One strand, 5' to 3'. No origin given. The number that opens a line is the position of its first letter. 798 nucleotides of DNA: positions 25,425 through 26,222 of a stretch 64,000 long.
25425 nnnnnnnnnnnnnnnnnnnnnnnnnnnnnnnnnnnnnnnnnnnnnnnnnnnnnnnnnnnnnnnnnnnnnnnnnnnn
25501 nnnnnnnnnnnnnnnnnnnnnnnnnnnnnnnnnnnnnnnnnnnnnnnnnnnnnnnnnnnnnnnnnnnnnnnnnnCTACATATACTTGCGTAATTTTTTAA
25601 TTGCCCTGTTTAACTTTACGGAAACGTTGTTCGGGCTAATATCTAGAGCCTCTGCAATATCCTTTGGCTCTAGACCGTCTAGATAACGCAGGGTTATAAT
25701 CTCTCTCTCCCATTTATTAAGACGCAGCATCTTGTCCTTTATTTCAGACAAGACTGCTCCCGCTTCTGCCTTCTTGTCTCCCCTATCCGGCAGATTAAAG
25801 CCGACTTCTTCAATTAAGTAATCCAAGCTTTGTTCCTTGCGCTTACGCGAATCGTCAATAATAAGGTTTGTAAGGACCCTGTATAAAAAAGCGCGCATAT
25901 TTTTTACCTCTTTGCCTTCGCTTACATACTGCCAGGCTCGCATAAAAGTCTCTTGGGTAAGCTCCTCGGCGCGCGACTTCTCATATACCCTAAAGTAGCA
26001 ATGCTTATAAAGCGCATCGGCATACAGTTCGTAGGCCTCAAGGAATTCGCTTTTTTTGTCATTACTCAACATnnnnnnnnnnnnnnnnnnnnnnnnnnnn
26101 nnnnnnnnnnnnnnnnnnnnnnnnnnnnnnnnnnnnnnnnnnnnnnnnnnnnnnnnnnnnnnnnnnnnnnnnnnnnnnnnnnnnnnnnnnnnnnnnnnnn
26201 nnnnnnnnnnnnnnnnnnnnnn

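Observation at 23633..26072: ECF sigma / membrane anti-sigma module followed by a secreted duplicate of the anti-sigma sensor domain sharing a 98-nt identical patch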

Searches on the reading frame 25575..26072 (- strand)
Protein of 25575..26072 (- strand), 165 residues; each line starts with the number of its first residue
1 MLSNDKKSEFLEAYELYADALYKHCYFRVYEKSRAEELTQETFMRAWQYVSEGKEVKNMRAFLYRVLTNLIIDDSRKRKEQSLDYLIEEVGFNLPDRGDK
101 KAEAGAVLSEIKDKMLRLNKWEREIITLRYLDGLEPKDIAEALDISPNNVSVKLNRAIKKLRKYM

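Call 4: search_protein_families(library=pfam, proteins=[window:25575-26072:-], max_evalue=1)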
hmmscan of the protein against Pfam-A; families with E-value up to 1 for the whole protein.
window:25575-26072:- (165 aa): 11 families
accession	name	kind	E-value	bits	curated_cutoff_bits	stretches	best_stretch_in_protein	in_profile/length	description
PF08281.18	Sigma70_r4_2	-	6.9e-13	48.5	25.7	1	111-161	4-54/54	Sigma-70, region 4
PF04542.20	Sigma70_r2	-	2.1e-11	43.9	24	1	14-79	2-69/71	Sigma-70 region 2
PF04545.22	Sigma70_r4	-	5.9e-10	39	24.1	1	117-163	4-50/50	Sigma-70, region 4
PF00196.25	GerE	-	2.1e-05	24.5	23.5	1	122-162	7-46/57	Bacterial regulatory proteins, luxR family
PF07638.17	Sigma70_ECF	-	0.00017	22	21.1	1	38-161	52-179/185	ECF sigma factor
PF04967.18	HTH_10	-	0.0012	19.1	23.1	1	137-161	27-51/53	HTH DNA binding domain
PF12840.13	HTH_20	-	0.0062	16.9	27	1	128-155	10-40/51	Helix-turn-helix domain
PF06530.18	Phage_antitermQ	-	0.012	15.9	26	1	103-157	48-102/118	Phage antitermination protein Q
PF13412.12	HTH_24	-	0.037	14.1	21.9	1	134-159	18-43/48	Winged helix-turn-helix DNA-binding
PF13384.12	HTH_23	-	0.083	13.2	24.6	1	126-148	10-32/50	Homeodomain-like domain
PF12802.13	MarR_2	-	0.18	12.4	27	1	133-159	19-46/61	MarR family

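Call 5: search_protein_families(library=ncbifam, proteins=[window:25575-26072:-], max_evalue=1)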
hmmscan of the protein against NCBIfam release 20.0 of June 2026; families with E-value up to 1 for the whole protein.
window:25575-26072:- (165 aa): 119 families (the best 25 are shown)
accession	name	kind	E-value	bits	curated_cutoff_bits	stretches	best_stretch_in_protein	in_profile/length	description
TIGR02937.1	sigma70-ECF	superfamily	1.7e-25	89.5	42.9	1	12-165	5-165/165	sigma-70 family RNA polymerase sigma factor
NF058625.1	sigma_PG0214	equivalog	7.1e-25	87.7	130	1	7-164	3-160/170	GFO_1088 family ECF-type sigma factor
TIGR02952.1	Sig70_famx2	equivalog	9.9e-25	87.4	206.45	1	8-165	11-170/170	ECF subfamily RNA polymerase sigma factor, BldN family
TIGR02985.1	Sig70_bacteroi1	subfamily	2.9e-23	82.9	126.4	1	9-164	2-161/162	RNA polymerase sigma-70 factor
TIGR02950.1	SigM_subfam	subfamily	7.2e-23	81.2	147.95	1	12-164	4-157/159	RNA polymerase sigma factor, SigM family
TIGR02983.1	SigE-fam_strep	subfamily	2.8e-20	72.8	141.55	1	5-163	3-156/162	SigE family RNA polymerase sigma factor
NF007223.0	PRK09641.1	equivalog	6.5e-20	71.7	209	1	7-164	17-183/187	RNA polymerase sigma factor SigW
NF007227.0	PRK09645.1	subfamily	2.3e-19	69.9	202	1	12-163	17-168/177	sigma-70 family RNA polymerase sigma factor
TIGR02948.1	SigW_bacill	equivalog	7.5e-18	65.2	243.1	1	7-165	17-184/187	RNA polymerase sigma factor SigW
NF004113.0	PRK05602.1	equivalog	8.2e-18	64.8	208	1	31-164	68-200/211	RNA polymerase sigma factor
NF007226.0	PRK09644.1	equivalog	1.1e-17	64.6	199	1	12-164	5-156/166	RNA polymerase sigma factor SigM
TIGR02959.1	SigZ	equivalog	1.8e-16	60.5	168.65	1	16-164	3-147/170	RNA polymerase sigma factor SigZ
TIGR02989.1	Sig-70_gvs1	subfamily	2.4e-16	60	124.55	1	9-163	2-156/158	RNA polymerase sigma-70 factor, Rhodopirellula/Verrucomicrobium family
NF009179.0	PRK12527.1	equivalog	5.7e-16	59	162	1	22-164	9-152/159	RNA polymerase sigma factor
NF009170.0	PRK12517.1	subfamily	2.1e-15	56.6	197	1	6-164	21-175/188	RNA polymerase sigma factor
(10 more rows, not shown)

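Call 44: search_solved_structures(query=window:25575-26072:-, max_evalue=0.001)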
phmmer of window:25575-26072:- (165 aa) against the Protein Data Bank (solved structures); distinct sequences matched with E-value up to 0.001: 13.
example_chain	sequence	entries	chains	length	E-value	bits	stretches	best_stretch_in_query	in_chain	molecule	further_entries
5wuq_A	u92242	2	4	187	1.2e-14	57.9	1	7-164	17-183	ECF RNA polymerase sigma factor SigW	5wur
6dxo_A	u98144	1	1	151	9.4e-13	51.8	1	10-81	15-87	RNA polymerase ECF-subfamily sigma factor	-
6dv9_F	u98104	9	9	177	5.6e-11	46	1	13-162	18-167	ECF RNA polymerase sigma factor SigL | RNA polymerase sigma factor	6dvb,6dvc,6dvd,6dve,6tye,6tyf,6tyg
5zx2_F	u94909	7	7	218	1.3e-09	41.7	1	19-162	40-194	ECF RNA polymerase sigma factor SigH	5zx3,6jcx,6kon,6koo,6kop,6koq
1h3l_A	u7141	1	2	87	2.1e-07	34.4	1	17-80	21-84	RNA POLYMERASE SIGMA FACTOR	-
9m9d_F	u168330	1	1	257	2.4e-07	34.2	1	13-165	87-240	ECF RNA polymerase sigma factor SigE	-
9m9e_F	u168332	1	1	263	2.6e-07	34.1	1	13-165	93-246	ECF RNA polymerase sigma factor SigE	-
9m98_F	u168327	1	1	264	2.6e-07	34.1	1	13-165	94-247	ECF RNA polymerase sigma factor SigE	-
6jcy_F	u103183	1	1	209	3e-07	33.9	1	19-162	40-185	ECF RNA polymerase sigma factor SigH,ECF RNA polymerase sigma factor SigE,ECF RNA polymera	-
7qh5_A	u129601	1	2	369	3.2e-06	30.6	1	10-73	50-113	RNA polymerase sigma factor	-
5uxx_A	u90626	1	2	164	1.5e-05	28.4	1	31-163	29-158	RNA polymerase sigma factor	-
4cxf_A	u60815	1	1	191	0.00015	25.1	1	34-162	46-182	RNA POLYMERASE SIGMA FACTOR CNRH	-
6jhe_A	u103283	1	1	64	0.00083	22.8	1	106-164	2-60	ECF RNA polymerase sigma factor SigW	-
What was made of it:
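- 25575..26072 (-): ECF (group IV) sigma factor, 165 aa. Pfam Sigma70_r2 and Sigma70_r4_2; TIGR02937 E = 2e-25; best solved relative is SigW, E = 1e-14 (calls 4, 5, 44).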
